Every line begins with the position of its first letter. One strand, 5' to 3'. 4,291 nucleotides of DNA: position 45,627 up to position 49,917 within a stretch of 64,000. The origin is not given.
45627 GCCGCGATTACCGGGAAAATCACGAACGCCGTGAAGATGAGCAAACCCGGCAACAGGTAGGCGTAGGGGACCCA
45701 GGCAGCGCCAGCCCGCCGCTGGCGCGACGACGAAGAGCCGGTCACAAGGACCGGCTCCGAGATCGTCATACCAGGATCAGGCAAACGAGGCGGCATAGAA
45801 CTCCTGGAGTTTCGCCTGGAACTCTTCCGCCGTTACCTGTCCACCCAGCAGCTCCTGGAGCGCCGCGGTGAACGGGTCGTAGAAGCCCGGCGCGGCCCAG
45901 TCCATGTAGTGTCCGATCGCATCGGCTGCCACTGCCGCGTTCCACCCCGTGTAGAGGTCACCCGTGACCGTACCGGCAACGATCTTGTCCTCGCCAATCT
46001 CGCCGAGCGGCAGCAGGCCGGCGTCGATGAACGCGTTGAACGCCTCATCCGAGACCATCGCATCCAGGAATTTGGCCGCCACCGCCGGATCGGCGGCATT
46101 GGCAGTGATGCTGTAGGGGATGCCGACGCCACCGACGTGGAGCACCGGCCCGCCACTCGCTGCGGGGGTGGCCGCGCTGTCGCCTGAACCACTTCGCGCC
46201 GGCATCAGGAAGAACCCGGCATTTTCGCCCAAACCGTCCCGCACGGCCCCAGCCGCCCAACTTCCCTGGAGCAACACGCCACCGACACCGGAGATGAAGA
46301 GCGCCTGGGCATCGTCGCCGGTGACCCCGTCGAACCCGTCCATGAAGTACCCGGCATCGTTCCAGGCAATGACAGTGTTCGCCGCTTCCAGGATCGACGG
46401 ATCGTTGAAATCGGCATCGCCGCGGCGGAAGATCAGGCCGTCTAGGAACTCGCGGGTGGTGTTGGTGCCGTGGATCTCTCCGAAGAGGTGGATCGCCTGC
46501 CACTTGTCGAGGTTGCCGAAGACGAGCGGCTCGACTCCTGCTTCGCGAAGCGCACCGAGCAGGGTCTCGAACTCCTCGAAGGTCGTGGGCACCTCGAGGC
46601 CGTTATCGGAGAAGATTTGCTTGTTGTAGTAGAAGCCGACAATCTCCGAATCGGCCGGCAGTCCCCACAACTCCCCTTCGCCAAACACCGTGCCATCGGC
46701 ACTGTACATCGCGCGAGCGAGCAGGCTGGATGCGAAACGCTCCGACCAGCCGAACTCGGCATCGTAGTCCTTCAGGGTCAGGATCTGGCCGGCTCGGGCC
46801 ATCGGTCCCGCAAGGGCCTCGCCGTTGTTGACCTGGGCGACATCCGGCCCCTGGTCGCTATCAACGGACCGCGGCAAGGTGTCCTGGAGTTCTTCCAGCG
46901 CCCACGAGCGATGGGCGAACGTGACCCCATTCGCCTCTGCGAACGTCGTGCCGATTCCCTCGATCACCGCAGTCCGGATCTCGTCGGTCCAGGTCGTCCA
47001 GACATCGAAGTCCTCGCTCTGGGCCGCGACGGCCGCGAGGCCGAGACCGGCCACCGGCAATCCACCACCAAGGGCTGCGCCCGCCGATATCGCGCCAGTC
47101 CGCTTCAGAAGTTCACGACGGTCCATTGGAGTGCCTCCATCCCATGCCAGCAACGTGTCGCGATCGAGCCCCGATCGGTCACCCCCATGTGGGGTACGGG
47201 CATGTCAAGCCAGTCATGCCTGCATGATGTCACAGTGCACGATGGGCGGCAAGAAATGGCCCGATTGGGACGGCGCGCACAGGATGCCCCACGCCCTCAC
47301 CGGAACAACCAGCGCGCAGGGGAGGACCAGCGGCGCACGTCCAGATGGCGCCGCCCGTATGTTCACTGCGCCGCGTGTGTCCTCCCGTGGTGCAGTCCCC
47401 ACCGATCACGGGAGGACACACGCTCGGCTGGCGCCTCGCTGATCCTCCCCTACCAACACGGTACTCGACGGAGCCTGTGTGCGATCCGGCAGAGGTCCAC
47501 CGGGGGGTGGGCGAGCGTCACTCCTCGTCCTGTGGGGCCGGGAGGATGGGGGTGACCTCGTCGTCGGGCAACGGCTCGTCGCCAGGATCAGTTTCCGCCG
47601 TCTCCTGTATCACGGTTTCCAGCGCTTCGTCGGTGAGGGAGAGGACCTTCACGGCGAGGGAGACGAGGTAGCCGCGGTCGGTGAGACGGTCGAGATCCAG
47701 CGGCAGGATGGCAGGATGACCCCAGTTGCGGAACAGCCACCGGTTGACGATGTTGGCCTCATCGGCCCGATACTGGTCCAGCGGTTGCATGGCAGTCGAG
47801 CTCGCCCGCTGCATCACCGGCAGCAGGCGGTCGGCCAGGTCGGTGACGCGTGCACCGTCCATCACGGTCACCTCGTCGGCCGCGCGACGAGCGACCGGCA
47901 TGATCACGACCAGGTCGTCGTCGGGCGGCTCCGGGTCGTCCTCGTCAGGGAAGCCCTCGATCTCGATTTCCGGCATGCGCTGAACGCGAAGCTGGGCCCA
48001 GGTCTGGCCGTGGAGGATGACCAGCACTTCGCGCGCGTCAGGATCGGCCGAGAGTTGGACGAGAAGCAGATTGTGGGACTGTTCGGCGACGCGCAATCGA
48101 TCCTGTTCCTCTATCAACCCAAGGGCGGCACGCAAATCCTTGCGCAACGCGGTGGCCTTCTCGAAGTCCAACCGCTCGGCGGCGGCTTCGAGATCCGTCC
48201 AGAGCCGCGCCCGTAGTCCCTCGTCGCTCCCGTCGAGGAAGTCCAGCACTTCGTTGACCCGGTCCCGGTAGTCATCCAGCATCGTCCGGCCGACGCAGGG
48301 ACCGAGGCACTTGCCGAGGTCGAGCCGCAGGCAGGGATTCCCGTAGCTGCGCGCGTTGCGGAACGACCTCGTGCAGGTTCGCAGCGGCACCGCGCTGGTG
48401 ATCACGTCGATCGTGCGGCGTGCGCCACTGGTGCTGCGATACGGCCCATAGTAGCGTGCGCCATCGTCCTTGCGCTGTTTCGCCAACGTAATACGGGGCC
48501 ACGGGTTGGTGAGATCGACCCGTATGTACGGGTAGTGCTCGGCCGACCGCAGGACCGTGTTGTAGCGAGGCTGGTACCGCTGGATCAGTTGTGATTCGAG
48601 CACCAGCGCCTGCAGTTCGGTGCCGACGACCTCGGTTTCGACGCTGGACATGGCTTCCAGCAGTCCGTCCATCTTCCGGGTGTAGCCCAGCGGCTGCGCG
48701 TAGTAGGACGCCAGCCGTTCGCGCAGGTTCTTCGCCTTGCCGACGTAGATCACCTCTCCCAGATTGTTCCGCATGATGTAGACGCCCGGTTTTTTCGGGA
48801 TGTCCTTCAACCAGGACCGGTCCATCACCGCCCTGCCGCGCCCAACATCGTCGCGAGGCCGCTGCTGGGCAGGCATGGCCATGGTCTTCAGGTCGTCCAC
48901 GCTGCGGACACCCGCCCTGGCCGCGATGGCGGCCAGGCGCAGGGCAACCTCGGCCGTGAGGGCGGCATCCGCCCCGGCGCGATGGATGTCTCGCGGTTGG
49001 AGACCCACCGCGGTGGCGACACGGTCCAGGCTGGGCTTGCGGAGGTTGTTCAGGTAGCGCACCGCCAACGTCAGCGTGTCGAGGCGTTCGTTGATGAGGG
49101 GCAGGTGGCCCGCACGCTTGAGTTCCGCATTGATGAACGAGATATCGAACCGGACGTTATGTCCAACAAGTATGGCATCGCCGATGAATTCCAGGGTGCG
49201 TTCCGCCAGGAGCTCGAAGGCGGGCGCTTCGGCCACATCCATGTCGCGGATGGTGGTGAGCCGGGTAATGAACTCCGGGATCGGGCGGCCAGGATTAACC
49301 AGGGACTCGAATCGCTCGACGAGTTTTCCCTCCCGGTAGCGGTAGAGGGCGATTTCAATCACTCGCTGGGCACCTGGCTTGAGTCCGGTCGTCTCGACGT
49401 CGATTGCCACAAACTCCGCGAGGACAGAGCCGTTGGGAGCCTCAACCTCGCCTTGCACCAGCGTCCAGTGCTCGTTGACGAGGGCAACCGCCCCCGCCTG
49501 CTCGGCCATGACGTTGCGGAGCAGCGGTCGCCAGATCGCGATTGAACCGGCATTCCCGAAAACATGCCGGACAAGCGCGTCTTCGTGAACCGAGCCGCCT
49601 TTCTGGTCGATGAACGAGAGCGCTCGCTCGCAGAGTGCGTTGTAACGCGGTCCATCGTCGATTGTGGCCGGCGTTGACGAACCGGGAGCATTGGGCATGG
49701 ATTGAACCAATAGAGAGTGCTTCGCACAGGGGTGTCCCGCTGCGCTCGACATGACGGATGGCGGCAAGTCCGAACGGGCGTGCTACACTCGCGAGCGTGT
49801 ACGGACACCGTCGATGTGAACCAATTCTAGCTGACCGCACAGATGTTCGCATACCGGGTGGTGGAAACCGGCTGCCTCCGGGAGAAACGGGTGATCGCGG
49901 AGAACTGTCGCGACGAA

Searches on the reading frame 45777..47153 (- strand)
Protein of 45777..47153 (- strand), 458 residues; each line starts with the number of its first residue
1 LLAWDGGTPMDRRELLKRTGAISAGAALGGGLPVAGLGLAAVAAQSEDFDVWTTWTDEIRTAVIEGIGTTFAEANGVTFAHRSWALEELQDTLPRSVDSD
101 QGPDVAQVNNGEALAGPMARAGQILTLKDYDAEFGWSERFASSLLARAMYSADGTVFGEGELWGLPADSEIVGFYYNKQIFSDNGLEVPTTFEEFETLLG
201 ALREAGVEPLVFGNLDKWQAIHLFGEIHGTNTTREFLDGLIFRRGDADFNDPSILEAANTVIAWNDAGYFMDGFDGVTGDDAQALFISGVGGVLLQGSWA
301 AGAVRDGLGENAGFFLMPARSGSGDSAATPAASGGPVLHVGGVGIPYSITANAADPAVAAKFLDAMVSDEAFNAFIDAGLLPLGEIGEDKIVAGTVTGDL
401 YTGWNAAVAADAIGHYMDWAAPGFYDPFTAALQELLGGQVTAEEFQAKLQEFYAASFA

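Call 92: search_protein_families(library=pfam, proteins=[window:45777-47153:-])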
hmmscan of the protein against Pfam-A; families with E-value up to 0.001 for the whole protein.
window:45777-47153:- (458 aa): 2 families
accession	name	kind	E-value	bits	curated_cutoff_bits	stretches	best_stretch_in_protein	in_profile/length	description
PF01547.30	SBP_bac_1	-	1.8e-21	77.9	26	1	87-371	34-305/307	Bacterial extracellular solute-binding protein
PF13416.11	SBP_bac_8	-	2.6e-20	73.8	27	1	69-382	4-260/279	Bacterial extracellular solute-binding protein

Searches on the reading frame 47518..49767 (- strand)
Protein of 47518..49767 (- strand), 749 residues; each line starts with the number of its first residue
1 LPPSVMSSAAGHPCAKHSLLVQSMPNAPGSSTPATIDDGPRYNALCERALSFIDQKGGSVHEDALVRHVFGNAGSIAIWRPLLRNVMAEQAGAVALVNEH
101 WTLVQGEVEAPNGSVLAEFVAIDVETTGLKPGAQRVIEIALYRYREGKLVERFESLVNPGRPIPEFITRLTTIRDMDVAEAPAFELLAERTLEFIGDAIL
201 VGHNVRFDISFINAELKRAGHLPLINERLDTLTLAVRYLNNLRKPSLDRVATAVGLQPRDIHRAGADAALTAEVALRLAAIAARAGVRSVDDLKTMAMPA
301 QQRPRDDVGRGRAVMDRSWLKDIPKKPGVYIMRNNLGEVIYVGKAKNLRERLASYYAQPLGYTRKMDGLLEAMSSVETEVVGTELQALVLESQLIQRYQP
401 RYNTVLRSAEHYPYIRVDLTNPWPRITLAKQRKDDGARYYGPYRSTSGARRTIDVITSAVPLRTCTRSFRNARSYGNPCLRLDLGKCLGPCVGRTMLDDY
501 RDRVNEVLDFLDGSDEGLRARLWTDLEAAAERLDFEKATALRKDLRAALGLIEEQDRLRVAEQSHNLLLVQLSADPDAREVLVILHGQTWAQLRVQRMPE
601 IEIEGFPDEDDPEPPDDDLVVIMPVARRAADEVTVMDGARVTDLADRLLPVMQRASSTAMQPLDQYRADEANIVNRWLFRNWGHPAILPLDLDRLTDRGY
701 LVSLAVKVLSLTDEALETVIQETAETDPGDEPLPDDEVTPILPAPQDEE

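Call 19: search_protein_families(library=pfam, proteins=[window:47518-49767:-])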
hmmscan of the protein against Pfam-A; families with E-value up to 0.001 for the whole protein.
window:47518-49767:- (749 aa): 4 families
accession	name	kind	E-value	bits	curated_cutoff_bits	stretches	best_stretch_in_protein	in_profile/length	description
PF00929.31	RNase_T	-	3.2e-33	116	24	1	120-274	1-163/164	Exonuclease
PF01541.30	GIY-YIG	-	2.3e-10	41.1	22.6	1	327-403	2-78/78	GIY-YIG catalytic domain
PF21762.3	DEDDh_C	-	2e-07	31.8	27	1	197-277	107-187/188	DNA polymerase III subunit epsilon-like, C-terminal domain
PF13482.12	RNase_H_2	-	0.00058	20.3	22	0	122-268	3-127/165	RNase_H superfamily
